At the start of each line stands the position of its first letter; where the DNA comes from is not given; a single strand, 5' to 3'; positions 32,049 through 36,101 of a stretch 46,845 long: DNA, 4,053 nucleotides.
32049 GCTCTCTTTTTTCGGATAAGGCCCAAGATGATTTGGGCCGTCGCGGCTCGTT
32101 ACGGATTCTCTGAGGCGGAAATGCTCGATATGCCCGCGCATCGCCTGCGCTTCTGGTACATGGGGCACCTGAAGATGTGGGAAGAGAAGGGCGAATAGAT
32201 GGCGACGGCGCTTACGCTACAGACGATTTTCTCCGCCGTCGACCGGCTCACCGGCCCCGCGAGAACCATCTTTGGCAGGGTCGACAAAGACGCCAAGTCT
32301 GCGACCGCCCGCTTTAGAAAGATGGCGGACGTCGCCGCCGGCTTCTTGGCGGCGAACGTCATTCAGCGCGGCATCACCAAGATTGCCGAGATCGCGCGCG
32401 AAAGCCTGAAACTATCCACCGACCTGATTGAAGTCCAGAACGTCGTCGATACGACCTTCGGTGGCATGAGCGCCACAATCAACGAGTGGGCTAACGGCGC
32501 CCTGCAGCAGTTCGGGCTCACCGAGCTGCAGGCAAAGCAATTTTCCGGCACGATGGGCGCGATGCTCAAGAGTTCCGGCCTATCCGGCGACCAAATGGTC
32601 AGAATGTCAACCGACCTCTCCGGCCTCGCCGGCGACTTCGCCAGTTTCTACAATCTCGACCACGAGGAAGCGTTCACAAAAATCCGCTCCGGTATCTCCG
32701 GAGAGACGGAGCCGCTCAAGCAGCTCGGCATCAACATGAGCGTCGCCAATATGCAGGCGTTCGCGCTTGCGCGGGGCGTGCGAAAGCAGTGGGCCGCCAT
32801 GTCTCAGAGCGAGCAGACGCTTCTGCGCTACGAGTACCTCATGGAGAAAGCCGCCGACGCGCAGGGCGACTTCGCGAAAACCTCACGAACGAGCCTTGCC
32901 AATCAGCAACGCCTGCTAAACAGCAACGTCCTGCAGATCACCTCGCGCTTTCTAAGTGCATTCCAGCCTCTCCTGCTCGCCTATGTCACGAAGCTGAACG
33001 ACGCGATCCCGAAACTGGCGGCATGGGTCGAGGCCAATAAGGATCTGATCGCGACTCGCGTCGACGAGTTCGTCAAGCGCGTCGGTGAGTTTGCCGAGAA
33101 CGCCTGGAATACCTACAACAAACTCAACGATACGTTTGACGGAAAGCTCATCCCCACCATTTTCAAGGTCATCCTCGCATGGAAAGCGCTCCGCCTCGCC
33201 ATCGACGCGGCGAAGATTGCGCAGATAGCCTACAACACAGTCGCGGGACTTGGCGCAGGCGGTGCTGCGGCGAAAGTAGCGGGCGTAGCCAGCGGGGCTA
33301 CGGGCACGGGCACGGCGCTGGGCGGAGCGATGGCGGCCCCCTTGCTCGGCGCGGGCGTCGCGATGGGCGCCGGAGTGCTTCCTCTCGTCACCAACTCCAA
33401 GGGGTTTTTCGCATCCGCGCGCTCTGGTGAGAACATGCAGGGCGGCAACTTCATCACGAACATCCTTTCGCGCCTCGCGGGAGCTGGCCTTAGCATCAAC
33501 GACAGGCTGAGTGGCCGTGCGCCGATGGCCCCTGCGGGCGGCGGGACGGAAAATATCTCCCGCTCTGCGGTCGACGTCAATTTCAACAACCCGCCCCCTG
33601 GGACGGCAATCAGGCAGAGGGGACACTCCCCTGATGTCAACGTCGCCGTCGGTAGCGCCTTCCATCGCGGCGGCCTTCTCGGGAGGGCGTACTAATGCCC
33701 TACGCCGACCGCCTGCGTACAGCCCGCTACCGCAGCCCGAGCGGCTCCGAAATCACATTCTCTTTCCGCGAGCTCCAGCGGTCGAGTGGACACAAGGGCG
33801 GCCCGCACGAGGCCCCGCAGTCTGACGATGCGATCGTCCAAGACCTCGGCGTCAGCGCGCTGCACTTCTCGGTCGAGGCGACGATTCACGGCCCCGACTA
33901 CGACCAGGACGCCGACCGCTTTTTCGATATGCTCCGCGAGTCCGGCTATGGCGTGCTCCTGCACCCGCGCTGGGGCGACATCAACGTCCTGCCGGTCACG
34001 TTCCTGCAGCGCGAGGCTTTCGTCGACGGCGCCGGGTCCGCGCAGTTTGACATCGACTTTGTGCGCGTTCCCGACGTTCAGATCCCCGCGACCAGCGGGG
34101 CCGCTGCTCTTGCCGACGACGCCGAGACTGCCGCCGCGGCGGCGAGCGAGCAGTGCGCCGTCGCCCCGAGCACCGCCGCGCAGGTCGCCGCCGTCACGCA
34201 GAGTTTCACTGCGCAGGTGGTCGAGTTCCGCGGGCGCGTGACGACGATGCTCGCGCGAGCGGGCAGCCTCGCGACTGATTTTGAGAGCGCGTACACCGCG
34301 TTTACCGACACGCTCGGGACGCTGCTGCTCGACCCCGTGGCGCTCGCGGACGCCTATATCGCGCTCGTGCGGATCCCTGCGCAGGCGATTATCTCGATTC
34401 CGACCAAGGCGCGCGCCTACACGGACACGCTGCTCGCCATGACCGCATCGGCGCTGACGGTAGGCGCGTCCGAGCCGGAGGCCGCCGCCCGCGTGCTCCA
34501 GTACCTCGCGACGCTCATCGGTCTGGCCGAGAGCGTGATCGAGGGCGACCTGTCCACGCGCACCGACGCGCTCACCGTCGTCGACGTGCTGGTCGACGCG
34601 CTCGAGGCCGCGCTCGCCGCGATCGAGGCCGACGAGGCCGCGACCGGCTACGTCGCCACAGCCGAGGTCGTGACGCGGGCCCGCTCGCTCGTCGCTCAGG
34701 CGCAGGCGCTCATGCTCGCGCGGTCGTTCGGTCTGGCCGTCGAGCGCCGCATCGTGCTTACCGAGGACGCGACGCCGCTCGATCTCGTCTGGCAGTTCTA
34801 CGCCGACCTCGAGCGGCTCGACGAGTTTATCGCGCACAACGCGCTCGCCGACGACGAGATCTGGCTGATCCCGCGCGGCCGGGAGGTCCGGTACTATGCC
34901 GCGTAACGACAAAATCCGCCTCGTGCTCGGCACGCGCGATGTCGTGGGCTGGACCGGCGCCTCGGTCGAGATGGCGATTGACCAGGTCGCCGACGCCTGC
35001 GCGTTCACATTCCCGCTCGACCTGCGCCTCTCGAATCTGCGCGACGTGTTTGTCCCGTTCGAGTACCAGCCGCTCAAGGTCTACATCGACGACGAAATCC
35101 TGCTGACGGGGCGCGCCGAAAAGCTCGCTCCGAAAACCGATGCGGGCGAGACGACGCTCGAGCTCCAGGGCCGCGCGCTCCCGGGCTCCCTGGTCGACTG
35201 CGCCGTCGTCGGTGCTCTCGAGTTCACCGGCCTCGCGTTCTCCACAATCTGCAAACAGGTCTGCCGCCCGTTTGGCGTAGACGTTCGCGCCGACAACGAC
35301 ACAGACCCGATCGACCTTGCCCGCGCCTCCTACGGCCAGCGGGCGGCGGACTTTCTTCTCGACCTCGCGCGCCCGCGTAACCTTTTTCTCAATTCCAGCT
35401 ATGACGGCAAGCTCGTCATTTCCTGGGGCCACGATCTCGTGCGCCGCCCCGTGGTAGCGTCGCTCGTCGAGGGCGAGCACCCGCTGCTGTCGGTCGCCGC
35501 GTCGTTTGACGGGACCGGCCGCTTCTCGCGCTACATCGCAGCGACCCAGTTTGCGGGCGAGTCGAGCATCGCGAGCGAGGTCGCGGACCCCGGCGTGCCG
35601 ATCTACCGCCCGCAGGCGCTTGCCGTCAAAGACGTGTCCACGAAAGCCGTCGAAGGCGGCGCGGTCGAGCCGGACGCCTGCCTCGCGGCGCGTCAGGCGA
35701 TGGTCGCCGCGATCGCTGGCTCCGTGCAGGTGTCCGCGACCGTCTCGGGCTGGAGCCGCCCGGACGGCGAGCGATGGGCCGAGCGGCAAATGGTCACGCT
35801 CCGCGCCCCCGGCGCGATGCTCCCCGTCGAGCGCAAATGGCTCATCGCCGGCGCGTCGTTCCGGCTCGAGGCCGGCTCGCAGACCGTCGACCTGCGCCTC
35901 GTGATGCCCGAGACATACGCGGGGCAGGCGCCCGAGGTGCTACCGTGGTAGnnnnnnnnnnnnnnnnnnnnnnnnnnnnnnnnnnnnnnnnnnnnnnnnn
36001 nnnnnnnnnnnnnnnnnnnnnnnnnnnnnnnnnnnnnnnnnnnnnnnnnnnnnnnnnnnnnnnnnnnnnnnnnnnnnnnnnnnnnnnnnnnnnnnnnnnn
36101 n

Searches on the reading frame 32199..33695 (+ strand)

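Call 13: search_protein_families(library=phrogs, max_evalue=0.00001, proteins=[window:32199-33695:+])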
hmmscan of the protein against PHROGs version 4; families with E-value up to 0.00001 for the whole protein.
window:32199-33695:+ (498 aa): 5 families
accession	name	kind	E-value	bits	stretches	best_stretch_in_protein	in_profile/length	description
phrog_1535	-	tail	1.9e-44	153.2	1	59-284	197-409/1152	tail length tape measure protein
phrog_28918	-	unknown function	9.1e-31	107.4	1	104-279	69-243/1445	-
phrog_8462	-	tail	4.1e-20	73.1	1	42-369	4-308/672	tail length tape measure protein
phrog_28083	-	unknown function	9.6e-10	38.6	1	46-275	205-431/830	-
phrog_31409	-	tail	2.4e-07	31.1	1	27-279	42-293/365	tail length tape measure protein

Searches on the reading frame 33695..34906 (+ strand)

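Call 13: search_protein_families(library=phrogs, max_evalue=0.00001, proteins=[window:33695-34906:+])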
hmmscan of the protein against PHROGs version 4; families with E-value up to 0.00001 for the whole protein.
window:33695-34906:+ (403 aa): 3 families
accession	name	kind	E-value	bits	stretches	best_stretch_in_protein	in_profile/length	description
phrog_184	-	tail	2.3e-44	153.2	1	3-402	5-410/411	baseplate hub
phrog_16855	-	tail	7.3e-10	40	1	7-151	8-145/158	Gpu-like tail protein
phrog_20901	-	unknown function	7.6e-06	26.4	1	25-236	37-255/259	-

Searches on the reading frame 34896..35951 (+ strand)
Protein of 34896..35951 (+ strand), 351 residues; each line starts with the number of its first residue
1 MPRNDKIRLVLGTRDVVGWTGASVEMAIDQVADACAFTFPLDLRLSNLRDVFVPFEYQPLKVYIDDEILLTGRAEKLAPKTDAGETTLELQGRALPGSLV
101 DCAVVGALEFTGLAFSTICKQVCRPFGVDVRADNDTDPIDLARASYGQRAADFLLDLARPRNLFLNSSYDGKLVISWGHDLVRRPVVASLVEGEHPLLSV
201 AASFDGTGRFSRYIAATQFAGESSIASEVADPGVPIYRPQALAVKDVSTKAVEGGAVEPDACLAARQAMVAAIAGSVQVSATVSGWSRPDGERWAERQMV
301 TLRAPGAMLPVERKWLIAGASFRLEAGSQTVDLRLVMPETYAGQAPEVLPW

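Call 75: search_protein_families(library=phrogs, max_evalue=0.001, proteins=[window:34896-35951:+])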
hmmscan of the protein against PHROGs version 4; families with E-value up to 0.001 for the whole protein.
window:34896-35951:+ (351 aa): 4 families
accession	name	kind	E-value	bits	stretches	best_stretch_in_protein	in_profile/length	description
phrog_177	-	tail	4.9e-57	195.1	1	2-347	75-418/623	baseplate hub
phrog_11191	-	unknown function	3.8e-15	56.5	1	5-176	8-180/258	-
phrog_15015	-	unknown function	3.7e-12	47.4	1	4-130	2-126/127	-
phrog_9932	-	unknown function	6.8e-08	33.6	1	226-341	7-113/155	-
